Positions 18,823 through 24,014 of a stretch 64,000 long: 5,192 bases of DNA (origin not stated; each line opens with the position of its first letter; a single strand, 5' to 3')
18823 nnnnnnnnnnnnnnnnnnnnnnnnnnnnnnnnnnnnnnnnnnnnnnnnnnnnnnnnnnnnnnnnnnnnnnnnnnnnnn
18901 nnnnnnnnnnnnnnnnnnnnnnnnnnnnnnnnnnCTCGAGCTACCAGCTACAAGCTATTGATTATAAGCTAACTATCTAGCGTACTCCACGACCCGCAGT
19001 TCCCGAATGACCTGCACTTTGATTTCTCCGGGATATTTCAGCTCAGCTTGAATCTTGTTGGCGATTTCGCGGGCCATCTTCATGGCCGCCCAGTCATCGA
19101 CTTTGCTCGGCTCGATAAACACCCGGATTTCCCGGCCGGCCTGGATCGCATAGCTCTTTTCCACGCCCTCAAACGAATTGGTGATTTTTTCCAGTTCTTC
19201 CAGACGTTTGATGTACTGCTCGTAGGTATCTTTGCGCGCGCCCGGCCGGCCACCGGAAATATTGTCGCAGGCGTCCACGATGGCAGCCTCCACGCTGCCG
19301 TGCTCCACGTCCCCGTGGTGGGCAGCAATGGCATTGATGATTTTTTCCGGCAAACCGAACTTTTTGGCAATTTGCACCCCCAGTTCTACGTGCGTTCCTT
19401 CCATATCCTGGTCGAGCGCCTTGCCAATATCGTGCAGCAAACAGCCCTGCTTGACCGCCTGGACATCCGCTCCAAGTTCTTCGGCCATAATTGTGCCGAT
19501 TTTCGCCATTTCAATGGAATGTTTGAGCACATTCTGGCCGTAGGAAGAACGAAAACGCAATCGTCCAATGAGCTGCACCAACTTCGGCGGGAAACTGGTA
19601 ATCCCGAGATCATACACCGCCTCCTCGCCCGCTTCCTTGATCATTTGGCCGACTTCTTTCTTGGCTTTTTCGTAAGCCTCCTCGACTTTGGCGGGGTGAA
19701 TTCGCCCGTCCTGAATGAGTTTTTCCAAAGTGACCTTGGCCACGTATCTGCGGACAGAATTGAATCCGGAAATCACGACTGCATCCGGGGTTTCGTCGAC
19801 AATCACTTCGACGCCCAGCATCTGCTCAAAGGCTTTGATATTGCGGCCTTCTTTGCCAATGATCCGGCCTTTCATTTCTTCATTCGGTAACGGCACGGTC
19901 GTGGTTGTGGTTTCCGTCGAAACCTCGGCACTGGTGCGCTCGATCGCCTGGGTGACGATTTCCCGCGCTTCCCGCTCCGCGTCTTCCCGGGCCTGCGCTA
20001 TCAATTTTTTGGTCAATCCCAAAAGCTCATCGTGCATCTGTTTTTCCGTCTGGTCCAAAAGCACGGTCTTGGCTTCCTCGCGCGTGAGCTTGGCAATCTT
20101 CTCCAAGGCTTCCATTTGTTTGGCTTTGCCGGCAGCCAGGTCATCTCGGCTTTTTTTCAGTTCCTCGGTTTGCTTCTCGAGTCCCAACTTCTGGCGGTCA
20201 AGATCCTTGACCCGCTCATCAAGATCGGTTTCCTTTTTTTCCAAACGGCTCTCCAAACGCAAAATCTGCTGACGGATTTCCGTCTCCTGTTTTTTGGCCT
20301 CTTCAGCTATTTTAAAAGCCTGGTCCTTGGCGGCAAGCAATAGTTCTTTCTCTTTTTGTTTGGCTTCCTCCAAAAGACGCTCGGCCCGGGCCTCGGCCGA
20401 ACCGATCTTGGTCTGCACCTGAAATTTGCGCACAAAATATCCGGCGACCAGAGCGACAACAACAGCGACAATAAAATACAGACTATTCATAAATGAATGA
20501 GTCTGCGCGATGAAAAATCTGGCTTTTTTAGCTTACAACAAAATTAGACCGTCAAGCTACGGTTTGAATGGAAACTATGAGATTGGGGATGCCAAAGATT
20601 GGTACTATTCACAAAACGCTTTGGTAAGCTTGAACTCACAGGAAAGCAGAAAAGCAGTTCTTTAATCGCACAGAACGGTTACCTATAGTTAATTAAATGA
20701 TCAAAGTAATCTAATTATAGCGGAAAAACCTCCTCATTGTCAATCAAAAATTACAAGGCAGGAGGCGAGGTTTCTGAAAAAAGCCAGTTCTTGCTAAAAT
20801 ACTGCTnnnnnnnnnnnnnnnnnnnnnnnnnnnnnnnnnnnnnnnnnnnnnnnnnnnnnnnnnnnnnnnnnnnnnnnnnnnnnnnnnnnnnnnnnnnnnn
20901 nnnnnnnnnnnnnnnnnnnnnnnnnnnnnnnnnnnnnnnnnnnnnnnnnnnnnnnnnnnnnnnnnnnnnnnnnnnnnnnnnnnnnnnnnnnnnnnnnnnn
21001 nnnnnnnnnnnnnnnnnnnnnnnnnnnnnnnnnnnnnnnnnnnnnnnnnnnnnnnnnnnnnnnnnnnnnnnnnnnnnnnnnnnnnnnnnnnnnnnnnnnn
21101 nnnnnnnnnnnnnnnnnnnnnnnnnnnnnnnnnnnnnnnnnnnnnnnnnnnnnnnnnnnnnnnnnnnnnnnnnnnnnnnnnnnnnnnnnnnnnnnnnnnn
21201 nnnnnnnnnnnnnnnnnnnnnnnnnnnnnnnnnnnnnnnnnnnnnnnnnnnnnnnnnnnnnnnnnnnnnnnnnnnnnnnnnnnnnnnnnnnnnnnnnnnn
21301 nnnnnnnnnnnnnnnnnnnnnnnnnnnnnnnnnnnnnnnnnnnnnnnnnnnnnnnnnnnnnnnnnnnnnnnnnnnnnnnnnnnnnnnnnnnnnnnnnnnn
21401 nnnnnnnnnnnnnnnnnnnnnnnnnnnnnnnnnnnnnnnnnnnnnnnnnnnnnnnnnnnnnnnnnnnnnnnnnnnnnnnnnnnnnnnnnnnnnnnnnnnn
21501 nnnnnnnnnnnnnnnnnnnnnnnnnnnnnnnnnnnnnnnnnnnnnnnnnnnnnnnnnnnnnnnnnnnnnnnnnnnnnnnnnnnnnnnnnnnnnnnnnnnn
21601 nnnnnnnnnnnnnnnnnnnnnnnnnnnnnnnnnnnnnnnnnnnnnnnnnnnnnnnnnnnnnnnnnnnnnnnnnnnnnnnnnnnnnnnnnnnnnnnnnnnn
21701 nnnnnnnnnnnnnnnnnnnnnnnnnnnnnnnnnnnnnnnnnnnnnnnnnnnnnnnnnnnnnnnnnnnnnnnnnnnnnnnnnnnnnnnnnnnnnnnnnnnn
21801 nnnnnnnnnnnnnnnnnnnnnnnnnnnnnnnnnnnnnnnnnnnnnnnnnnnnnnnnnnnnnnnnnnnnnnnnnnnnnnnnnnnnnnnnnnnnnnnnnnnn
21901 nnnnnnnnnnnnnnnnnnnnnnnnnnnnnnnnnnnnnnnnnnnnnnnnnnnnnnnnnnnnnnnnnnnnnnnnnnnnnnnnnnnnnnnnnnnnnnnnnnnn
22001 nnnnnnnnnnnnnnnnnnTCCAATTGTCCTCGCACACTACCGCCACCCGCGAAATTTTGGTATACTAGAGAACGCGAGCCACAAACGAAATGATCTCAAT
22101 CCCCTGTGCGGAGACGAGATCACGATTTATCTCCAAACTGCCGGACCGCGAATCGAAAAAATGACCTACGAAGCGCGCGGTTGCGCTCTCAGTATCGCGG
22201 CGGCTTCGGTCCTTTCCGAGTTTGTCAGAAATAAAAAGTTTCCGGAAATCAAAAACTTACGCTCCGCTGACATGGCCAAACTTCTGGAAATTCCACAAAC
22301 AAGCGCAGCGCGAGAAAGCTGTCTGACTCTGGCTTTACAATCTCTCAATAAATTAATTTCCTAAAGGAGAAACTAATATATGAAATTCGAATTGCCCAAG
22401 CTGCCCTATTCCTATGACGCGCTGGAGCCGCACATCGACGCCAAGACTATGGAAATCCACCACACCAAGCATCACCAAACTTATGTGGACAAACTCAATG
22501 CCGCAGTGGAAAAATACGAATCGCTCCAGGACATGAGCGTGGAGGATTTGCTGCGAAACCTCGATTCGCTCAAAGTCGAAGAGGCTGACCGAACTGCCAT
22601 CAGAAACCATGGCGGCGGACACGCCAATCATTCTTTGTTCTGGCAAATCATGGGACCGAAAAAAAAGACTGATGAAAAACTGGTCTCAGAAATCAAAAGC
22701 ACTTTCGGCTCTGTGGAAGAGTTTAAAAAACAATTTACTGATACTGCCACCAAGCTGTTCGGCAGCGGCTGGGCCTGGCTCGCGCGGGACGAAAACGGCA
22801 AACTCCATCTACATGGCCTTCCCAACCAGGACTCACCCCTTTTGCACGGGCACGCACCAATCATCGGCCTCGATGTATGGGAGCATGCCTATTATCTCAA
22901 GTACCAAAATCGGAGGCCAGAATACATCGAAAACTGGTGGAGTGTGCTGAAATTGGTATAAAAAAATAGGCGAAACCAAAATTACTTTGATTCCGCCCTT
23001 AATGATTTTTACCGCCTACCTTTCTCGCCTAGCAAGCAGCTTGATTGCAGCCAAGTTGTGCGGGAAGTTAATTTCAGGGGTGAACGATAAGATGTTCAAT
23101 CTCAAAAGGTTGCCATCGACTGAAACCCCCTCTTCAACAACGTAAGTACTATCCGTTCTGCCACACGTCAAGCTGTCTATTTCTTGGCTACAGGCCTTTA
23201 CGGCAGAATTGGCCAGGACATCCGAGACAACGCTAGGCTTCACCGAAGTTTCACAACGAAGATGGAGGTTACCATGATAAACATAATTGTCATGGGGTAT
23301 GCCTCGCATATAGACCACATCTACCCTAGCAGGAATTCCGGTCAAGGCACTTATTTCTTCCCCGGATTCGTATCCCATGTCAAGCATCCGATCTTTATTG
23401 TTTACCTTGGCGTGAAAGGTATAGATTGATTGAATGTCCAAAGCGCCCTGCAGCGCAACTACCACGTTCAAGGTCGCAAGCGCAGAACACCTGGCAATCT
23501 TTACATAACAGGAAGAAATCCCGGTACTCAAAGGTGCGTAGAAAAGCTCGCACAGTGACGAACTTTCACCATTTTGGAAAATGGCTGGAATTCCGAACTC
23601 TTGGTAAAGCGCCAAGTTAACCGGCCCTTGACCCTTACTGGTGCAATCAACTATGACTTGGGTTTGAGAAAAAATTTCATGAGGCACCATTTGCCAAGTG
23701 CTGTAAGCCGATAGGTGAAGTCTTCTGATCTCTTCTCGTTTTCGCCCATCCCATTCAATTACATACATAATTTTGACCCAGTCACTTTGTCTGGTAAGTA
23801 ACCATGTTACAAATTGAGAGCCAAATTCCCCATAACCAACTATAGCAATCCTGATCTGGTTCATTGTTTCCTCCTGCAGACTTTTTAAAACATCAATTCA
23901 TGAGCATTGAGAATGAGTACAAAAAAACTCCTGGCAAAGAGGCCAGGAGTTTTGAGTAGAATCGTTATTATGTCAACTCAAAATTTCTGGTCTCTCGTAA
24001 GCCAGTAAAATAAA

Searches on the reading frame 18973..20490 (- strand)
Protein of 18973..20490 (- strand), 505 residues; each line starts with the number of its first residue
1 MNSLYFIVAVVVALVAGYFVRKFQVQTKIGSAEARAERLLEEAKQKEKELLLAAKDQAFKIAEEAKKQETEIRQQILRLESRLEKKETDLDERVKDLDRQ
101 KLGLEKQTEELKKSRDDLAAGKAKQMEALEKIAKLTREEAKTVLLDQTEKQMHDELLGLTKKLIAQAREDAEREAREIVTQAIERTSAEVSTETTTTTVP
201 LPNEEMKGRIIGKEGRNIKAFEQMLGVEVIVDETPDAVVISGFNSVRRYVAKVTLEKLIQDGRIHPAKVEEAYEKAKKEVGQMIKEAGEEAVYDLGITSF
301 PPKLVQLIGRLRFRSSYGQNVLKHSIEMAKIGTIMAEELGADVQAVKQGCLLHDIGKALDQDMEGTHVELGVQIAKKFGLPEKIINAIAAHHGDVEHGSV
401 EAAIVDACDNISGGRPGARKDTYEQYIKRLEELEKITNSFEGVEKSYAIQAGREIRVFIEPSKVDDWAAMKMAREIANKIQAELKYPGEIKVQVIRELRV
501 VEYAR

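Call 16: search_protein_families(library=pfam, proteins=[window:18973-20490:-], max_evalue=0.01)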
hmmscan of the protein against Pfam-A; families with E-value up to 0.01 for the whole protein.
window:18973-20490:- (505 aa): 7 families
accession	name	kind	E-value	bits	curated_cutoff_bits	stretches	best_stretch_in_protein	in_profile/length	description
PF12072.13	RNase_Y_N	-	6.4e-35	120.8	32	1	4-189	4-200/201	RNase Y N-terminal region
PF01966.28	HD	-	1e-18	68.1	22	1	321-412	1-114/116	HD domain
PF00013.35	KH_1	-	7.7e-08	32.4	21.5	1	196-247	1-56/66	KH domain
PF08668.18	HDOD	-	1.6e-07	31.4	22.9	0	363-392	165-194/196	HDOD domain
PF13083.13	KH_KhpA-B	-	0.00035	20.9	32.1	1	185-224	17-57/73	KhpA/KhpB, KH domain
PF24706.1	DUF7669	-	0.0059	17.2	23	0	382-421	23-62/75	Domain of unknown function (DUF7669)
PF07650.23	KH_2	-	0.0062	16.8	22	1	204-230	33-59/78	KH domain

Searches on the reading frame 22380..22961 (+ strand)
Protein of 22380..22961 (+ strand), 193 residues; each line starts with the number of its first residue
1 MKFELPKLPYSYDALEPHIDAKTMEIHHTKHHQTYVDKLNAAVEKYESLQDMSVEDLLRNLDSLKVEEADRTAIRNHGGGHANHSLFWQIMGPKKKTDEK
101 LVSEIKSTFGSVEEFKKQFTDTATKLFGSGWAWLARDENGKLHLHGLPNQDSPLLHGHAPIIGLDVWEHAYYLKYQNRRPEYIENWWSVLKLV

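Call 16: search_protein_families(library=pfam, proteins=[window:22380-22961:+], max_evalue=0.01)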
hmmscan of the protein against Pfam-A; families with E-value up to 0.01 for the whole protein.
window:22380-22961:+ (193 aa): 2 families
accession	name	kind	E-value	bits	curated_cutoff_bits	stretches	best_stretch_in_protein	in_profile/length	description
PF02777.23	Sod_Fe_C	-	6.3e-37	126.1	20.9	1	99-190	3-94/102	Iron/manganese superoxide dismutases, C-terminal domain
PF00081.27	Sod_Fe_N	-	3.2e-33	114.5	27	1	2-91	1-81/82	Iron/manganese superoxide dismutases, alpha-hairpin domain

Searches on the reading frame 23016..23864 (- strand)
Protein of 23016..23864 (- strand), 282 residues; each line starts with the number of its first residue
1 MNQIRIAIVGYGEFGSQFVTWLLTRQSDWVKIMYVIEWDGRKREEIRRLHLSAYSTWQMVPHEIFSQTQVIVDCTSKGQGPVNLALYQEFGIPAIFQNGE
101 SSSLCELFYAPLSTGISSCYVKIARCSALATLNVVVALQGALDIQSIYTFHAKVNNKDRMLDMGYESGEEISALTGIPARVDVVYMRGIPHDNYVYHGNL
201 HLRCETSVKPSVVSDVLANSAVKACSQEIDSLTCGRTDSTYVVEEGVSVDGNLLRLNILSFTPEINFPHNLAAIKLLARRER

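Call 16: search_protein_families(library=pfam, proteins=[window:23016-23864:-], max_evalue=0.01)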
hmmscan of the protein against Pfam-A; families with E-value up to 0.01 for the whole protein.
window:23016-23864:- (282 aa): 1 family
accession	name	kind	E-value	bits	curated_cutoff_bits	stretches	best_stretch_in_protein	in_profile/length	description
PF01408.29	GFO_IDH_MocA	-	0.0045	18.1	24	1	4-63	1-60/120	Oxidoreductase family, NAD-binding Rossmann fold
